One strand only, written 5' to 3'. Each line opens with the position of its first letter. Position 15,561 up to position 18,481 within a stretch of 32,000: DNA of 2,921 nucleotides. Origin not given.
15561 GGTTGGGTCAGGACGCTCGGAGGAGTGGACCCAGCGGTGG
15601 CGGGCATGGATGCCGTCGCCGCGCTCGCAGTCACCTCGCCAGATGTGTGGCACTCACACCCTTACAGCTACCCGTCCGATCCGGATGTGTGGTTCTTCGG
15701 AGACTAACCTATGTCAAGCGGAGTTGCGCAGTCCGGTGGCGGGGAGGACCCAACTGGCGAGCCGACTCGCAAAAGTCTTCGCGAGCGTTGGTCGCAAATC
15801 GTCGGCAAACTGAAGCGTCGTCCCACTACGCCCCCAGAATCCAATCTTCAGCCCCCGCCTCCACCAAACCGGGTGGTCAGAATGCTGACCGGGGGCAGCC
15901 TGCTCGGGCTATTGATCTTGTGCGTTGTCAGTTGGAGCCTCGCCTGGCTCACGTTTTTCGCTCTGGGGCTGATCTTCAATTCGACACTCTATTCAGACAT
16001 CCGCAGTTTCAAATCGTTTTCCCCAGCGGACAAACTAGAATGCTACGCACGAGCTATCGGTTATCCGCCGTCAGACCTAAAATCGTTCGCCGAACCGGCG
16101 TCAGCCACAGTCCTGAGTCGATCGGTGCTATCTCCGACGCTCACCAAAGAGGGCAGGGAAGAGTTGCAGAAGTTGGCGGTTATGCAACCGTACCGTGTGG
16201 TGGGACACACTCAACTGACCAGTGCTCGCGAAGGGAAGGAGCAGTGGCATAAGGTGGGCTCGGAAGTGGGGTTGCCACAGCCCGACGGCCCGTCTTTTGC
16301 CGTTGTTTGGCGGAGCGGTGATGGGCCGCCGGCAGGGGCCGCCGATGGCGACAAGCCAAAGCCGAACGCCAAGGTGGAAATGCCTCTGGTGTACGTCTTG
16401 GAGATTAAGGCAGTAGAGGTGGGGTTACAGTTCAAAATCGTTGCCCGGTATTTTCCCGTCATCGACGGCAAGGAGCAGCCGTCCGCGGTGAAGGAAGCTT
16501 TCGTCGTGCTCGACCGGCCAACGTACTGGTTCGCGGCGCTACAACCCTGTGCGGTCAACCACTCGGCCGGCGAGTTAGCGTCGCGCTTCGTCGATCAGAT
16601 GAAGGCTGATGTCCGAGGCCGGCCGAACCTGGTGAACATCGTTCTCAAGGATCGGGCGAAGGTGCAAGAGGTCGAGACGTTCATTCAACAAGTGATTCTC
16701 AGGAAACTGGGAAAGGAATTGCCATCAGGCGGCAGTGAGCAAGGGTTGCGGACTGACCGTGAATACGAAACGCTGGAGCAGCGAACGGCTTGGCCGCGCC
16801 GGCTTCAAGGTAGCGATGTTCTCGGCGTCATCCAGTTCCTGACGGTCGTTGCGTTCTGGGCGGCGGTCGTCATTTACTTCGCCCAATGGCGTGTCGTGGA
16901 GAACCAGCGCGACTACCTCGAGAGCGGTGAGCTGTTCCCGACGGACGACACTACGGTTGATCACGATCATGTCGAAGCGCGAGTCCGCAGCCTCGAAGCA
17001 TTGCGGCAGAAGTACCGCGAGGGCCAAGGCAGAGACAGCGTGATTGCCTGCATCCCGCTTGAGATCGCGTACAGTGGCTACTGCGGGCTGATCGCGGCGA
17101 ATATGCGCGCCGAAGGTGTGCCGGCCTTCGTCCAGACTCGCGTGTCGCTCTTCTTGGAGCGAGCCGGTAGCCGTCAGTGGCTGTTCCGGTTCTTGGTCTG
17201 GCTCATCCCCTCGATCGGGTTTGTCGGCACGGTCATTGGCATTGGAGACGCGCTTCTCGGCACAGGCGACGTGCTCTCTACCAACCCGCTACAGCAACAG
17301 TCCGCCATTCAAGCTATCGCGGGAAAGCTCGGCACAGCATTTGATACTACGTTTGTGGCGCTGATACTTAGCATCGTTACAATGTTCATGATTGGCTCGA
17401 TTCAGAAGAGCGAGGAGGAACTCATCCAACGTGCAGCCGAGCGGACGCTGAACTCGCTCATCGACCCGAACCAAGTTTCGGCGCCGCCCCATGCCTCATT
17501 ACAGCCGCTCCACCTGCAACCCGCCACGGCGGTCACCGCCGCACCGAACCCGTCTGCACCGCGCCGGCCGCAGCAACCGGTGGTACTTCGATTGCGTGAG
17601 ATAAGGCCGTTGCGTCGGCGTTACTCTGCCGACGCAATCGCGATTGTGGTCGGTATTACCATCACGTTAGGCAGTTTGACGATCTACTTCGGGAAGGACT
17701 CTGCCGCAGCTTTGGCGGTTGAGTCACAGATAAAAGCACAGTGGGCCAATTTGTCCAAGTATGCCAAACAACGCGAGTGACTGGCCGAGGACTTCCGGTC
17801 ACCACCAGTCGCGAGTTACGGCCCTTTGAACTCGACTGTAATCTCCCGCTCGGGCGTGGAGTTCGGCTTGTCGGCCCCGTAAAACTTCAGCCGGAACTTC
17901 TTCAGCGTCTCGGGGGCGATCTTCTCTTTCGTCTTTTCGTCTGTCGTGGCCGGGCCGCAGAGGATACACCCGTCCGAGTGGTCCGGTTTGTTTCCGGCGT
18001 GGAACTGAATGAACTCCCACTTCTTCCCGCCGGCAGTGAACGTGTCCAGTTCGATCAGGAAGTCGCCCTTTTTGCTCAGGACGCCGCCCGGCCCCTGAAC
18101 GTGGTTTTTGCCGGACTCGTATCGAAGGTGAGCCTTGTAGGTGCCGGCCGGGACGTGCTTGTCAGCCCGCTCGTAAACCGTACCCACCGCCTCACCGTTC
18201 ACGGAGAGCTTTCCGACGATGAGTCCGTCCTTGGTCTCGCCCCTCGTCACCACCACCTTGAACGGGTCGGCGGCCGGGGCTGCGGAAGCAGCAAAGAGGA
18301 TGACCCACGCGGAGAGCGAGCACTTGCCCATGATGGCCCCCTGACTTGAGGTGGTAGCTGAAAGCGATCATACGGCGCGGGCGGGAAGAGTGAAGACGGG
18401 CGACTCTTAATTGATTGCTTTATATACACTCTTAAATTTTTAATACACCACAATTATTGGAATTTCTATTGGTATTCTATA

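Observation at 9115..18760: A ~9.4-kb segment bracketed by two diverged copies of the integrase-gene 3' end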

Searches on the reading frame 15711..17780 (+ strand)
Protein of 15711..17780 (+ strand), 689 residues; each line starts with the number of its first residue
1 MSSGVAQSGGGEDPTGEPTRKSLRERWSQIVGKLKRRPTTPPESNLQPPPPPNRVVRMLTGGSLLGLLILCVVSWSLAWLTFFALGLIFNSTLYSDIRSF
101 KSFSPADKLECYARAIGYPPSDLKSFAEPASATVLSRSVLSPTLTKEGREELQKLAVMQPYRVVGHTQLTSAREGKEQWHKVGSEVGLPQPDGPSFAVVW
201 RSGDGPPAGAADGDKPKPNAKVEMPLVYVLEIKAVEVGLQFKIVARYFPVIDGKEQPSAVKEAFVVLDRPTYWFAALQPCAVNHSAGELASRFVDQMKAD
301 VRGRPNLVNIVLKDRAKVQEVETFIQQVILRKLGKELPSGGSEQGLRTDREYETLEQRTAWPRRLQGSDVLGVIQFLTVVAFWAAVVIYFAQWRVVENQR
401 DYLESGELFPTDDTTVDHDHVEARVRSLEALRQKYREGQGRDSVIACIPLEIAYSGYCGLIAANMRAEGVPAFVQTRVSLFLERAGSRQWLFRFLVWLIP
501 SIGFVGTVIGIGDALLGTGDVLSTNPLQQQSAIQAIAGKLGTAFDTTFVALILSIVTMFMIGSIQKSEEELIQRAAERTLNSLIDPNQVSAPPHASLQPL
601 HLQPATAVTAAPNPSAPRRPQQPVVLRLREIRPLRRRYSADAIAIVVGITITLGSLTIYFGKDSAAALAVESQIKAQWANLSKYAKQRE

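Call 8: search_protein_families(library=pfam, proteins=[window:15711-17780:+], max_evalue=0.01)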
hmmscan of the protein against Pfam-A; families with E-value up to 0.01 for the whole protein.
window:15711-17780:+ (689 aa): 1 family
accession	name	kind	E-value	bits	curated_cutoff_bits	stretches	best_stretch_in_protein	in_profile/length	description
PF01618.21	MotA_ExbB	-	1.1e-08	35.4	22.9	1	465-574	22-124/127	MotA/TolQ/ExbB proton channel family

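Call 18: search_protein_families(library=padloc, proteins=[window:15711-17780:+], max_evalue=0.01)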
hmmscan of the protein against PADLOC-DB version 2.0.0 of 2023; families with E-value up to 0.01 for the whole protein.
window:15711-17780:+ (689 aa): 3 families
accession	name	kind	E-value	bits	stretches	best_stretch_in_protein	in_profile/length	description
PDLC00636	ZorA2|ZorA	-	0.00058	16.9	1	495-571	45-117/461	MotA/ExbB/TolQ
PDLC00635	ZorA2|ZorA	-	0.00065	16.8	1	489-578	43-126/505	MotA/ExbB/TolQ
PDLC00640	ZorA2|ZorA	-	0.0064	13.2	1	478-578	31-128/590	MotA/ExbB/TolQ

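Call 19: search_protein_families(library=ncbifam, proteins=[window:15711-17780:+], max_evalue=0.01)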
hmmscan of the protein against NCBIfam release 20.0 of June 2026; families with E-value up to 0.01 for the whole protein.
window:15711-17780:+ (689 aa): 0 families

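Call 31: find_homologous_proteins(query=window:15711-17780:+, max_evalue=0.00001)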
Query window:15711-17780:+ (689 aa): 2 proteins with E <= 0.00001 among 8000 candidates.
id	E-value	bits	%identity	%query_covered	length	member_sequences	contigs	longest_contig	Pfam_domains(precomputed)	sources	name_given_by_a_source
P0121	0.0e+0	1542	100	100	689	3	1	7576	PF01618.22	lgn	-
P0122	3.4e-180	619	48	90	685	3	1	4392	PF01618.22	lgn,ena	-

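Call 33: find_encoding_contigs(protein=P0122, flank=10000, max_places=4)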
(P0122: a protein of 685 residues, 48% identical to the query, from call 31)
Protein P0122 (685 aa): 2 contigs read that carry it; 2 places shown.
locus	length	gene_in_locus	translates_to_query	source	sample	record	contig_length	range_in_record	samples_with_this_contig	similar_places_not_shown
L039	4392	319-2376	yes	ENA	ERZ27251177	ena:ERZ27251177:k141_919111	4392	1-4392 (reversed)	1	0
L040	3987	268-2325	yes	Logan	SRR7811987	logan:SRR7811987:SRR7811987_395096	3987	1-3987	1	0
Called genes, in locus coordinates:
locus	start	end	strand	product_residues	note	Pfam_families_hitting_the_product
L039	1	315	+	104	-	?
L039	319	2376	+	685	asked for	PF01618:MotA_ExbB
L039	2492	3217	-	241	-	-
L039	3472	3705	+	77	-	-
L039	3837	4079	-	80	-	PF13560:HTH_31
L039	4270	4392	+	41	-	?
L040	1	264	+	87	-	?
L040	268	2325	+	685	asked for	PF01618:MotA_ExbB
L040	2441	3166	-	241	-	-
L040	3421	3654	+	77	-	-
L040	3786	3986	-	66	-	?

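Call 39: search_protein_representatives(protein=window:15711-17780:+)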
Query: 689 residues. Proteins with E-value up to 0.001 (for the whole library): 2358; up to 1e-10: 364; up to 1e-30: 11. The best 150 are listed.
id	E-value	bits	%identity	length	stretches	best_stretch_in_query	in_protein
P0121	0.0e+00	1541.5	100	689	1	1-689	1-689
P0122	1.1e-180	618.6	52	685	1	16-670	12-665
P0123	2.9e-109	382.6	46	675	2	227-619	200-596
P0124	4.0e-99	349.1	54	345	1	353-677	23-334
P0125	1.7e-71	257.8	44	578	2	264-593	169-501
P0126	3.8e-63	230.2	36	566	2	228-614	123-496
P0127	4.5e-62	226.7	36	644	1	25-597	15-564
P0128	4.5e-59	216.7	38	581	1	226-592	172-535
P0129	1.4e-52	195.3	46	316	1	359-608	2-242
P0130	3.9e-35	137.6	29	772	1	240-591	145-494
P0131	2.7e-33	131.6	31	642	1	272-655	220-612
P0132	3.4e-28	114.7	31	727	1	264-573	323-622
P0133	2.3e-26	108.7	40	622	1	358-588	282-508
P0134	6.6e-26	107.2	39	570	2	479-572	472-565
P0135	3.4e-24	101.5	37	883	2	487-575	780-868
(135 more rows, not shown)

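Call 54: find_encoding_contigs(protein=window:15711-17780:+, flank=10000, max_places=6)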
Protein window:15711-17780:+ (689 aa): 5 contigs read that carry it; 4 places shown.
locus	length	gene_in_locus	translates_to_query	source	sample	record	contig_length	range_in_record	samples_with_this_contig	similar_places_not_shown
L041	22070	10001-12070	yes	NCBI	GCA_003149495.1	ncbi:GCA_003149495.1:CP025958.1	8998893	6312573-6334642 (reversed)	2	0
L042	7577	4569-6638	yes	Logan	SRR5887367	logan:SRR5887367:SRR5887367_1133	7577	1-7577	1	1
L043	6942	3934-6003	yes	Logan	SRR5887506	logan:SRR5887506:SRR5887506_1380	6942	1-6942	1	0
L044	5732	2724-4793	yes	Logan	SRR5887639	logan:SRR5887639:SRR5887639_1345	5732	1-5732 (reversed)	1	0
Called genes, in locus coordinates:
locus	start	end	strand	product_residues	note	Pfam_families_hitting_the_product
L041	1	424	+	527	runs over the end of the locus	PF02534:T4SS-DNA_transf, PF10412:TrwB_AAD_bind, PF12696:TraG-D_C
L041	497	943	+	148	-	-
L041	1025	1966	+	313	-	-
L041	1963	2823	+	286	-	-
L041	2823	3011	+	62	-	-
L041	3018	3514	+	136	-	PF12728:HTH_17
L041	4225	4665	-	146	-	PF01609:DDE_Tnp_1 (weak)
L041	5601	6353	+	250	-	-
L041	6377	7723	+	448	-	-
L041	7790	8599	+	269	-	-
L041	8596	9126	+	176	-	-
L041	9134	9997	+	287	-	-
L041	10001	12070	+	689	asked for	PF01618:MotA_ExbB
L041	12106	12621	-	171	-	PF18925:DUF5675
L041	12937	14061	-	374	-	PF00589:Phage_integrase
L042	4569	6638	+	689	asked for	PF01618:MotA_ExbB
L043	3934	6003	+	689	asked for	PF01618:MotA_ExbB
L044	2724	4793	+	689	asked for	PF01618:MotA_ExbB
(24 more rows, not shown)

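Call 62: search_solved_structures(query=window:15711-17780:+, max_evalue=0.01)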
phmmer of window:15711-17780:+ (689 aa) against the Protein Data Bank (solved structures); distinct sequences matched with E-value up to 0.01: 0.

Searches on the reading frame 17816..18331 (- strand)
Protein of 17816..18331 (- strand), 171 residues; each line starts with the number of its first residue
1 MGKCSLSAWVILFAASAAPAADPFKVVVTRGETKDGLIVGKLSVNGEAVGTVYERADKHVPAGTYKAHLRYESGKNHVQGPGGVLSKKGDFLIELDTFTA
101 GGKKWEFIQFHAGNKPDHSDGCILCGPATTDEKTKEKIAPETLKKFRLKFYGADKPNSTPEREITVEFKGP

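Call 8: search_protein_families(library=pfam, proteins=[window:17816-18331:-], max_evalue=0.01)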
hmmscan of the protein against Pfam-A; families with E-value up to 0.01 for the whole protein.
window:17816-18331:- (171 aa): 1 family
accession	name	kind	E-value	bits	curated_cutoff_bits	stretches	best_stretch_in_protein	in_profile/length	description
PF18925.5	DUF5675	-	6.4e-12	45.8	26.7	1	28-136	2-96/114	Family of unknown function (DUF5675)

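Call 18: search_protein_families(library=padloc, proteins=[window:17816-18331:-], max_evalue=0.01)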
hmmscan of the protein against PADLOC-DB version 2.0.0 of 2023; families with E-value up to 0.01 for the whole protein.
window:17816-18331:- (171 aa): 0 families

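Call 19: search_protein_families(library=ncbifam, proteins=[window:17816-18331:-], max_evalue=0.01)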
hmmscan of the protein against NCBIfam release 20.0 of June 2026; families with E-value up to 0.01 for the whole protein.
window:17816-18331:- (171 aa): 0 families

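Call 55: find_encoding_contigs(protein=window:17816-18331:-, flank=10000, max_places=6)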
Protein window:17816-18331:- (171 aa): 8 contigs read that carry it; 5 places shown.
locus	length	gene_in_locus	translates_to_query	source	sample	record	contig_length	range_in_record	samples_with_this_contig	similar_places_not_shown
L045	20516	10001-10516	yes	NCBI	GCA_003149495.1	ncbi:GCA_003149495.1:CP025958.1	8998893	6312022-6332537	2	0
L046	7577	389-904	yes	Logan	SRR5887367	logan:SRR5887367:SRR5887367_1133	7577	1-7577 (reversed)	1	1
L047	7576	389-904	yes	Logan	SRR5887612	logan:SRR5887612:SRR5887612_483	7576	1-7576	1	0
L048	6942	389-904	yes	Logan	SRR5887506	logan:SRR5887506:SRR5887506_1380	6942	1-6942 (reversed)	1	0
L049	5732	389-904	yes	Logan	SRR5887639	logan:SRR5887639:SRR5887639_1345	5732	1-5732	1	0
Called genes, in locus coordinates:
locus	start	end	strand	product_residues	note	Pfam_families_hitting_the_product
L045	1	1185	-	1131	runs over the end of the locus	-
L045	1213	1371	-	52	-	-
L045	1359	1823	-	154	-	PF13640:2OG-FeII_Oxy_3 (weak)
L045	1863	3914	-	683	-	PF00069:Pkinase, PF07714:PK_Tyr_Ser-Thr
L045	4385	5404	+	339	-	-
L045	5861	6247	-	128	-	-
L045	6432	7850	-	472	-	PF00078:RVT_1, PF08388:GIIM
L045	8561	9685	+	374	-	PF00589:Phage_integrase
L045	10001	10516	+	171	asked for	PF18925:DUF5675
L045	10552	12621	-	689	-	PF01618:MotA_ExbB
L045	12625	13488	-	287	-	-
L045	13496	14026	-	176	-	-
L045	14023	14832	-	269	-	-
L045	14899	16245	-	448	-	-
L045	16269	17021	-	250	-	-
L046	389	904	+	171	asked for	PF18925:DUF5675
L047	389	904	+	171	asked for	PF18925:DUF5675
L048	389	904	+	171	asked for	PF18925:DUF5675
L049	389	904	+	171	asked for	PF18925:DUF5675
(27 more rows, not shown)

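Call 83: search_solved_structures(query=window:17816-18331:-, max_evalue=1, show_alignments=1)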
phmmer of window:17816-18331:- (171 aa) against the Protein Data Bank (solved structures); distinct sequences matched with E-value up to 1: 0.
